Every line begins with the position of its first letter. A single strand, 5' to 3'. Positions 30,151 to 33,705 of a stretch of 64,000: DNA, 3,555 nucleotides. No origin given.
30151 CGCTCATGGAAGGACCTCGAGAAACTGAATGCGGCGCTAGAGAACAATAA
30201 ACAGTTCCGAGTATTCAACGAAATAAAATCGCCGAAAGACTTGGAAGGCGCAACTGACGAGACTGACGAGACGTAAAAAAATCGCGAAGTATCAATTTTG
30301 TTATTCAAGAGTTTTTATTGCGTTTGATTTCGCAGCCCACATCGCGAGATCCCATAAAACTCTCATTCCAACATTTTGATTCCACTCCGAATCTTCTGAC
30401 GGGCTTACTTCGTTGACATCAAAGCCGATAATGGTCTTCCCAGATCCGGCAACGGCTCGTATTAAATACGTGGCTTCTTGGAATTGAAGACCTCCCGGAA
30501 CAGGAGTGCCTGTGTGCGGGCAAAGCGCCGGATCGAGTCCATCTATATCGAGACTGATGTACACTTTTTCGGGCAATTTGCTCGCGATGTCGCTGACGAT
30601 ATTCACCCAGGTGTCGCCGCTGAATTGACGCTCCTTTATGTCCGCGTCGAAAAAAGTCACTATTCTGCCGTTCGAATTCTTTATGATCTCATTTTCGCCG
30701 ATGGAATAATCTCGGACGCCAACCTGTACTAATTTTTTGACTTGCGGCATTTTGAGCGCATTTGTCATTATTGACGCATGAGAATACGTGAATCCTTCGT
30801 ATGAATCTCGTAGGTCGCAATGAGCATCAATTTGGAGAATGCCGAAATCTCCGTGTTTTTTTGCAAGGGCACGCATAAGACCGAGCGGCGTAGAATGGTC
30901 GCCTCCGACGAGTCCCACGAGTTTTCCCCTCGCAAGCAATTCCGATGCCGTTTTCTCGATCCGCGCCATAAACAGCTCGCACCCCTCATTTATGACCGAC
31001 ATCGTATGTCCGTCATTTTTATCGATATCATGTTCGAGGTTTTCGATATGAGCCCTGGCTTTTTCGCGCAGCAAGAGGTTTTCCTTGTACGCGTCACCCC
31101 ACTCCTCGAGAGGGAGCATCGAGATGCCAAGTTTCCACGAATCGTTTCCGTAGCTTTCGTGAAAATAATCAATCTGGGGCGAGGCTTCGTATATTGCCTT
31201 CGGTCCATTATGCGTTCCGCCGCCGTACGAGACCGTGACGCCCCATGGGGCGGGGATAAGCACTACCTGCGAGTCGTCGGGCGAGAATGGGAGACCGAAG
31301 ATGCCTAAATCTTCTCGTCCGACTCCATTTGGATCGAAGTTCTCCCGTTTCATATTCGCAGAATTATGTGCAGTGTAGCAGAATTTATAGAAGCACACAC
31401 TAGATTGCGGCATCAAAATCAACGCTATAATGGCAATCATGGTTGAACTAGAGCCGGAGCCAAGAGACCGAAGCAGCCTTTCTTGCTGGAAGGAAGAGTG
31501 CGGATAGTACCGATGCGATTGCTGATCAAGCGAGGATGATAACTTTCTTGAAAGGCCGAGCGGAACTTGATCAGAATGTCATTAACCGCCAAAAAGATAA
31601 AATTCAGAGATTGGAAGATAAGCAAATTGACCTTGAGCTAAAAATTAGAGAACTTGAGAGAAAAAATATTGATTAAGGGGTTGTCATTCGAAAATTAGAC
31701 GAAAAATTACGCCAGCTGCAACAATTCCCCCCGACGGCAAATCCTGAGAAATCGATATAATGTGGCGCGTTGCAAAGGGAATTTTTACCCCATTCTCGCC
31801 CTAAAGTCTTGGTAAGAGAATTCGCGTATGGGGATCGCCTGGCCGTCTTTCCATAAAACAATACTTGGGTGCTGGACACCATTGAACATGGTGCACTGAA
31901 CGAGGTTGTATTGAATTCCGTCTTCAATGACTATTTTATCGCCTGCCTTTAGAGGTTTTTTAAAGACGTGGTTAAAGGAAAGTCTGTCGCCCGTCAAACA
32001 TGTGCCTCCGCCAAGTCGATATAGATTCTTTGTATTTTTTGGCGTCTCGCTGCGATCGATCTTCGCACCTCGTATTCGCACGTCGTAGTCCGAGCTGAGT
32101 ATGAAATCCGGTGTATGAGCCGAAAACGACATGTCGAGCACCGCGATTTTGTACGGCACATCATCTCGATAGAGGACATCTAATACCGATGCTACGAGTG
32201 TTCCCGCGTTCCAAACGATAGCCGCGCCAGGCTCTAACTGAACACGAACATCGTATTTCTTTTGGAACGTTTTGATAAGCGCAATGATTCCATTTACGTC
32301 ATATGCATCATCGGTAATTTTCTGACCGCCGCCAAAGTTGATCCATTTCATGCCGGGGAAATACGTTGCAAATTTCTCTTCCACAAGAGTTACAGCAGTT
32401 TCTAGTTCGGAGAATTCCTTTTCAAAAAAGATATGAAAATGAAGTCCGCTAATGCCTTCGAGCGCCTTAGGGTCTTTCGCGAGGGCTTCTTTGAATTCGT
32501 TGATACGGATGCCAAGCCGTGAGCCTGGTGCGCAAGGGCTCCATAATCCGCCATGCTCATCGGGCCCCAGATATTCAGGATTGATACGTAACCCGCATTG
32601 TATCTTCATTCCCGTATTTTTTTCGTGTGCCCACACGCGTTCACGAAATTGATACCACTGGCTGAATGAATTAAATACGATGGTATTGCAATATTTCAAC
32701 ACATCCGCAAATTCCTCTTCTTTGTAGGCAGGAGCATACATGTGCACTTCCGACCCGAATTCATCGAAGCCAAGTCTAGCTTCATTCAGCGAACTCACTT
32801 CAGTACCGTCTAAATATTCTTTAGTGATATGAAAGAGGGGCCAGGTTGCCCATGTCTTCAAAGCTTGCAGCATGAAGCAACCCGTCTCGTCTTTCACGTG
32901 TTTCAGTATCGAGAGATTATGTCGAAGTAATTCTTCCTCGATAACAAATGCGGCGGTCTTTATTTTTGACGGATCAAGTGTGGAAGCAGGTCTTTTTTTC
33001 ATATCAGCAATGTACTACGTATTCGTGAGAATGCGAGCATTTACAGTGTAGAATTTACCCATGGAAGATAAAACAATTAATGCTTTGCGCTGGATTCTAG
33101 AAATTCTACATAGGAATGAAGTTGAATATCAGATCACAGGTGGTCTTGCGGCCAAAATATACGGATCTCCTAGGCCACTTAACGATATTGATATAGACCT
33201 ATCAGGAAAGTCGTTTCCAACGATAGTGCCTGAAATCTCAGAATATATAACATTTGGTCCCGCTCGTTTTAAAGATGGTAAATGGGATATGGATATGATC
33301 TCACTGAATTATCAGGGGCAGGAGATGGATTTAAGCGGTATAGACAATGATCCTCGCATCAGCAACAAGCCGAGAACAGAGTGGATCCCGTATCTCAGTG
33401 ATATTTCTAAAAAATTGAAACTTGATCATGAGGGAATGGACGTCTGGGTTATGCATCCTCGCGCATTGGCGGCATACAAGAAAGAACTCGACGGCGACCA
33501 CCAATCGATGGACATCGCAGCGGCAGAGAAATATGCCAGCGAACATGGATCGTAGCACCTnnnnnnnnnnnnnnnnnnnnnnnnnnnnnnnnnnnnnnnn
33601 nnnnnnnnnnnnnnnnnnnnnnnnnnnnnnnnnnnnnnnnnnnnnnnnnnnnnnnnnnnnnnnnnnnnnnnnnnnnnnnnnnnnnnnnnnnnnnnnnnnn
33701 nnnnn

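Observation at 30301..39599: Polyamine biosynthesis supercluster with embedded uncharacterised enzymes and transporters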

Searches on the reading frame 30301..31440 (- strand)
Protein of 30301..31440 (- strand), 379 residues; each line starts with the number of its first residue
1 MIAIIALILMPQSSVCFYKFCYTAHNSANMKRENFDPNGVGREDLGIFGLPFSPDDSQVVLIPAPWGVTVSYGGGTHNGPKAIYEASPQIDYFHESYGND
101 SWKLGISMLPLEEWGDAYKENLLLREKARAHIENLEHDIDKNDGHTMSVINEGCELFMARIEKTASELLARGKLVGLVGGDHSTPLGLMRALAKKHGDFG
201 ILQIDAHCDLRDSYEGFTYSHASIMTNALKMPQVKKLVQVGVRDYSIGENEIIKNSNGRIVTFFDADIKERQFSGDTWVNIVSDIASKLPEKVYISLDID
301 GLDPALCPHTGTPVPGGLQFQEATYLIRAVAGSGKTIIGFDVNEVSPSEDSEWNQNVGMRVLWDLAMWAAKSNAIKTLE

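Call 3: search_protein_families(library=pfam, proteins=[window:30301-31440:-], max_evalue=0.01)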
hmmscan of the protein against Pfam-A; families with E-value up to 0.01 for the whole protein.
window:30301-31440:- (379 aa): 1 family
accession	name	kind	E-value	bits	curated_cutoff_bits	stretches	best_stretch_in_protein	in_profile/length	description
PF00491.26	Arginase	-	3.2e-57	194.6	22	1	58-365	2-277/280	Arginase family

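Call 4: search_protein_families(library=ncbifam, proteins=[window:30301-31440:-], max_evalue=0.01)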
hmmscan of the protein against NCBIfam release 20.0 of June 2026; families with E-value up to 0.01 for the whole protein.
window:30301-31440:- (379 aa): 5 families
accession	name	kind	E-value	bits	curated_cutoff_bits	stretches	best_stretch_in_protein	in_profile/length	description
TIGR01230.1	agmatinase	equivalog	8.1e-47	160.1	174.3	1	55-356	11-263/275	agmatinase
NF002564.0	PRK02190.1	subfamily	2.1e-39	135.5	302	1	155-366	99-298/307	agmatinase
TIGR01229.1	rocF_arginase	equivalog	7.8e-27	94.4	227.6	1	158-352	69-278/300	arginase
TIGR01227.1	hutG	equivalog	1.1e-18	67.5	229.15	1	160-352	99-291/307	formimidoylglutamase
NF010347.0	PRK13775.1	equivalog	5.9e-07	29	381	1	178-352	132-309/331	formimidoylglutamase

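Call 78: search_solved_structures(query=window:30301-31440:-, max_evalue=1e-15, show_alignments=4)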
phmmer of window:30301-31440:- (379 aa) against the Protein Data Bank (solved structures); distinct sequences matched with E-value up to 1e-15: 43.
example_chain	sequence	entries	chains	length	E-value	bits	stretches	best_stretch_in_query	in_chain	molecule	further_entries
3pzl_A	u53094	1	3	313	2.5e-26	95.8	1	152-352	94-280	Agmatine ureohydrolase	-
1gq6_A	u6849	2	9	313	7.6e-26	94.2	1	166-350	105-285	PROCLAVAMINATE AMIDINO HYDROLASE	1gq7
3nio_A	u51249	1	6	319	2.9e-24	89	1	161-365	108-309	Guanidinobutyrase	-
7lol_A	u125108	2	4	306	4.5e-22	81.8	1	159-351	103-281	Agmatinase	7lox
7lba_A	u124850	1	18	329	5.5e-22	81.5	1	159-351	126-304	Agmatinase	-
3lhl_A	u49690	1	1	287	6e-22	81.4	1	156-365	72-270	Putative agmatinase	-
3e6k_A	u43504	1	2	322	2.4e-21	79.4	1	165-349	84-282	Arginase-1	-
3e6v_A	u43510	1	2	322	2.5e-21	79.3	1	165-349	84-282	Arginase-1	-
4hww_A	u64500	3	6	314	3.4e-21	78.9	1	165-349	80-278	Arginase-1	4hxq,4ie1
1wva_A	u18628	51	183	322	3.6e-21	78.8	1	165-349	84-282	Arginase 1 | Arginase-1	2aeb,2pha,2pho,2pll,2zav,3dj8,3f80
6q92_A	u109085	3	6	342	3.8e-21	78.7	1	165-349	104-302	Arginase-1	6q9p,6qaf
1wvb_A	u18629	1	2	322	9.2e-21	77.5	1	165-349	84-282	Arginase 1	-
6vsu_A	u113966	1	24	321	1.6e-19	73.4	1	138-352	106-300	Arginase 1, mitochondrial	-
1t5f_A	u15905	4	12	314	1.7e-19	73.3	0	234-349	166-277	Arginase 1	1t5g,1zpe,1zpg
3nip_A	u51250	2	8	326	2.3e-19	72.9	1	158-378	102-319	3-guanidinopropionase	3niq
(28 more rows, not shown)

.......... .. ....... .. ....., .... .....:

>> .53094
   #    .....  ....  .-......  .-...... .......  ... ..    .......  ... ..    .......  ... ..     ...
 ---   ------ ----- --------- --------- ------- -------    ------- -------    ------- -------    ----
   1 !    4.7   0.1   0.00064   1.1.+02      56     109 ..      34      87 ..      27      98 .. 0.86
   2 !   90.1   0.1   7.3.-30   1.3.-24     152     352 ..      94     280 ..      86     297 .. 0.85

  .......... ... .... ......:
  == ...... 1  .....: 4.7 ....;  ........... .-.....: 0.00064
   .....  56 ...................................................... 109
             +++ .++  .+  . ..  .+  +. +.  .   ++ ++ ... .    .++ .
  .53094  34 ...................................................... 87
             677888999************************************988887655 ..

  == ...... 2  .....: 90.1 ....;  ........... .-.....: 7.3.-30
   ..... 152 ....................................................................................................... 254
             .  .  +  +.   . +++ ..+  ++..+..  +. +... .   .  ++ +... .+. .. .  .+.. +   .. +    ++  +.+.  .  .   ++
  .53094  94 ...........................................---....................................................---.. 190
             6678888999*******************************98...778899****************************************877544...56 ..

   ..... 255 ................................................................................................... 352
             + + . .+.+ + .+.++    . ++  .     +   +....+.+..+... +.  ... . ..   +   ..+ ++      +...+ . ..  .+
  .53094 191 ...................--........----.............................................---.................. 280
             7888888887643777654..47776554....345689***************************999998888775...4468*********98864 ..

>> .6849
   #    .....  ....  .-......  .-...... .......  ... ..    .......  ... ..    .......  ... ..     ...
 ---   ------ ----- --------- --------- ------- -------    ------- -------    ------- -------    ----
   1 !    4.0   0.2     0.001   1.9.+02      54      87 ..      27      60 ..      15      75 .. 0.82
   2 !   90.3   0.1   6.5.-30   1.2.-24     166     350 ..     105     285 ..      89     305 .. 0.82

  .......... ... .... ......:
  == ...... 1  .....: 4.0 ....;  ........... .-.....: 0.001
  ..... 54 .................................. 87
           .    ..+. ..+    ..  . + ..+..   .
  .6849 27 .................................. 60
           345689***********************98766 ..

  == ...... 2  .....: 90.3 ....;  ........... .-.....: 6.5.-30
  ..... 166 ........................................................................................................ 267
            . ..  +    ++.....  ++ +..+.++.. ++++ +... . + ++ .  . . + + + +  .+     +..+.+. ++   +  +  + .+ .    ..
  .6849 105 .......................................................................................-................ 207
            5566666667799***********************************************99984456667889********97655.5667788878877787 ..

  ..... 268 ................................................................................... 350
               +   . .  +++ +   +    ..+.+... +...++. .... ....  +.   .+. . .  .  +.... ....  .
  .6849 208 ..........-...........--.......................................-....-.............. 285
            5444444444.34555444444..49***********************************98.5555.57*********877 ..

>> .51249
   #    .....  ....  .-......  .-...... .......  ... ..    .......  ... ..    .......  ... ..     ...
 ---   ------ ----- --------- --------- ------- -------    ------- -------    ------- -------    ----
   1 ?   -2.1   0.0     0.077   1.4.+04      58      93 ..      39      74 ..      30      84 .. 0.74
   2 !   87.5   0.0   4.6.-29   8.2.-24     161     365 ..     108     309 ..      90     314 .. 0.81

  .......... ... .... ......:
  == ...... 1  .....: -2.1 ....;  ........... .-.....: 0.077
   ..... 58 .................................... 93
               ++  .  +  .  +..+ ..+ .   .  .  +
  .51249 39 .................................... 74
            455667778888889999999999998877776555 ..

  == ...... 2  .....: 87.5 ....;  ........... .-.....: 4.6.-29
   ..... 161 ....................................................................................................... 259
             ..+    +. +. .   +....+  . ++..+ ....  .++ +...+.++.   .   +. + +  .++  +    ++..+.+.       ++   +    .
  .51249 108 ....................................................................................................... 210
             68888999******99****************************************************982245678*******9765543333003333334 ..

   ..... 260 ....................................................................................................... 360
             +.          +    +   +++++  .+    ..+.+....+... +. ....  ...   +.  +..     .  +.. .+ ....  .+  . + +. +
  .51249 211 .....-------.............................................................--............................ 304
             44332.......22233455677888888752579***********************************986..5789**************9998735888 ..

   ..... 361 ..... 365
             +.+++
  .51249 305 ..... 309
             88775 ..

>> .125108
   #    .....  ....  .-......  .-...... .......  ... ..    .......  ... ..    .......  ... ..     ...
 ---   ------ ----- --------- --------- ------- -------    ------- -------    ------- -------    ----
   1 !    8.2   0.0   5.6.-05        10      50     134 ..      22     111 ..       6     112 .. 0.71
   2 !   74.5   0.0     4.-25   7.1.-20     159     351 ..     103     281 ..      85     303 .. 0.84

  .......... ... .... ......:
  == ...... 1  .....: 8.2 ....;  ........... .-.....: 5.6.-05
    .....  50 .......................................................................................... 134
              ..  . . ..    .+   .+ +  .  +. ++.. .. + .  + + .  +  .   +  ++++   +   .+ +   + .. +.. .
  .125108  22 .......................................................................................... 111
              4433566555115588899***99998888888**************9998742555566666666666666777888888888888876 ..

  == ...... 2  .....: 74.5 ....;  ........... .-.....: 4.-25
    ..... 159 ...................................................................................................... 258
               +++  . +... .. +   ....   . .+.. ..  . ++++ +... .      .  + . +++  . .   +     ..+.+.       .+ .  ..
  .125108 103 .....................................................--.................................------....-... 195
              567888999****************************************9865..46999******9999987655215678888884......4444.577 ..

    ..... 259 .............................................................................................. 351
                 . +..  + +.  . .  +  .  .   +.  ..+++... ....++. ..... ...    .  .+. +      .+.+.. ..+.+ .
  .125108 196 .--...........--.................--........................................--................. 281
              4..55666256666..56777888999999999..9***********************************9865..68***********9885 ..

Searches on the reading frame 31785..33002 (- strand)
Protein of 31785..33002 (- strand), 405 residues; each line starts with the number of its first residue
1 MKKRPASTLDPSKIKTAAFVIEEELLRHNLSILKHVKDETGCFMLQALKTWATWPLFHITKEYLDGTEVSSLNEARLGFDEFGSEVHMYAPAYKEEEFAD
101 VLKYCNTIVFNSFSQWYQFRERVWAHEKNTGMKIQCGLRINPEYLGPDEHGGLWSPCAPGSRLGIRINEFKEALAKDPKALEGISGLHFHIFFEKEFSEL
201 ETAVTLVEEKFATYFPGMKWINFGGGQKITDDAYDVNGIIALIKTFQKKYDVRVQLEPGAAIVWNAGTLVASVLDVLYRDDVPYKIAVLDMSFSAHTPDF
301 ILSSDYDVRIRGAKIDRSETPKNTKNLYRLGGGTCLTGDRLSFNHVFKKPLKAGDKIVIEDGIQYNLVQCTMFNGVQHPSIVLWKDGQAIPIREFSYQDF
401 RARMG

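Call 3: search_protein_families(library=pfam, proteins=[window:31785-33002:-], max_evalue=0.01)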
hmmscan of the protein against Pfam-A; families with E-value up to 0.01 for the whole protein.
window:31785-33002:- (405 aa): 1 family
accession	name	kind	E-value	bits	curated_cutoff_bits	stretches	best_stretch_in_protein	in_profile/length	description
PF00278.28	Orn_DAP_Arg_deC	-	6.3e-07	30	23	1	215-361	5-93/95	Pyridoxal-dependent decarboxylase, C-terminal sheet domain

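Call 4: search_protein_families(library=ncbifam, proteins=[window:31785-33002:-], max_evalue=0.01)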
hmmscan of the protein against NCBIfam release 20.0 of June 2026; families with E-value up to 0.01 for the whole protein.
window:31785-33002:- (405 aa): 4 families
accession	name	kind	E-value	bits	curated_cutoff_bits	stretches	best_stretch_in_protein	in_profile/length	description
TIGR01047.1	nspC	equivalog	2.6e-120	401.4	409.05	1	14-403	1-379/380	carboxynorspermidine decarboxylase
TIGR01048.1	lysA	equivalog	1.9e-17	62.9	297.9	1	13-394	22-405/417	diaminopimelate decarboxylase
NF006515.0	PRK08961.1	equivalog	3e-10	38.7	802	1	12-377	499-852/861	bifunctional aspartate kinase/diaminopimelate decarboxylase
TIGR03099.1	dCO2ase_PEP1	hypoth_equivalog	0.0029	16.7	478.45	1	15-280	24-297/398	pyridoxal-dependent decarboxylase, exosortase A system-associated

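Call 80: search_solved_structures(query=window:31785-33002:-, max_evalue=1e-10)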
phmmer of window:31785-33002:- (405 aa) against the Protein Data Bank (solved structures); distinct sequences matched with E-value up to 1e-10: 4.
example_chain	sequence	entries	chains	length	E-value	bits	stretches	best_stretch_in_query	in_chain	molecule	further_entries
9eaf_A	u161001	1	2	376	6.3e-89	302.1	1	12-404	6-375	Carboxynorspermidine decarboxylase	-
36gy_A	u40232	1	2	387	6.1e-87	295.6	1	12-404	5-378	Carboxynorspermidine/carboxyspermidine decarboxylase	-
3n29_A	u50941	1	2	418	8.9e-78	265.4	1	8-403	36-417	Carboxynorspermidine decarboxylase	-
3mt1_A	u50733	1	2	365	1.3e-56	195.6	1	14-402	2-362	Putative carboxynorspermidine decarboxylase protein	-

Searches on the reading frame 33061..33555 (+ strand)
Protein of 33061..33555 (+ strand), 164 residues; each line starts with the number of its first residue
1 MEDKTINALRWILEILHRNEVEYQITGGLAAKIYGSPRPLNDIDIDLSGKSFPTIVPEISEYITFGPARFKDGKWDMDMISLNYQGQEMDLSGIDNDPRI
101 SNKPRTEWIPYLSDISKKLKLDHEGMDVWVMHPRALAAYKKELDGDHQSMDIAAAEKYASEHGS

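Call 3: search_protein_families(library=pfam, proteins=[window:33061-33555:+], max_evalue=0.01)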
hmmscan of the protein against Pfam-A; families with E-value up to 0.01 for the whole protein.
window:33061-33555:+ (164 aa): 1 family
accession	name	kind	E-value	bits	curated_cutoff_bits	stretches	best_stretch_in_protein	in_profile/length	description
PF10706.15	Aminoglyc_resit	-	0.0023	18.5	21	1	9-64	2-59/149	Aminoglycoside-2''-adenylyltransferase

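Call 4: search_protein_families(library=ncbifam, proteins=[window:33061-33555:+], max_evalue=0.01)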
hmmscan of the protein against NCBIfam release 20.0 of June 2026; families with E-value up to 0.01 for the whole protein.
window:33061-33555:+ (164 aa): 0 families

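Call 24: search_solved_structures(query=window:33061-33555:+, max_evalue=1)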
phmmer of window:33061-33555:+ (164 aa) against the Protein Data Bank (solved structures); distinct sequences matched with E-value up to 1: 3.
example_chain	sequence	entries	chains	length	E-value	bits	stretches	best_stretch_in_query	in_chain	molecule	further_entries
4hx0_A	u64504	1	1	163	0.082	16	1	6-64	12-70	Putative nucleotidyltransferase TM1012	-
2fcl_A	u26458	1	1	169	0.092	15.8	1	6-64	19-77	hypothetical protein TM1012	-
2ewr_A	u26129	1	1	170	0.094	15.8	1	6-64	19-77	hypothetical protein TM1012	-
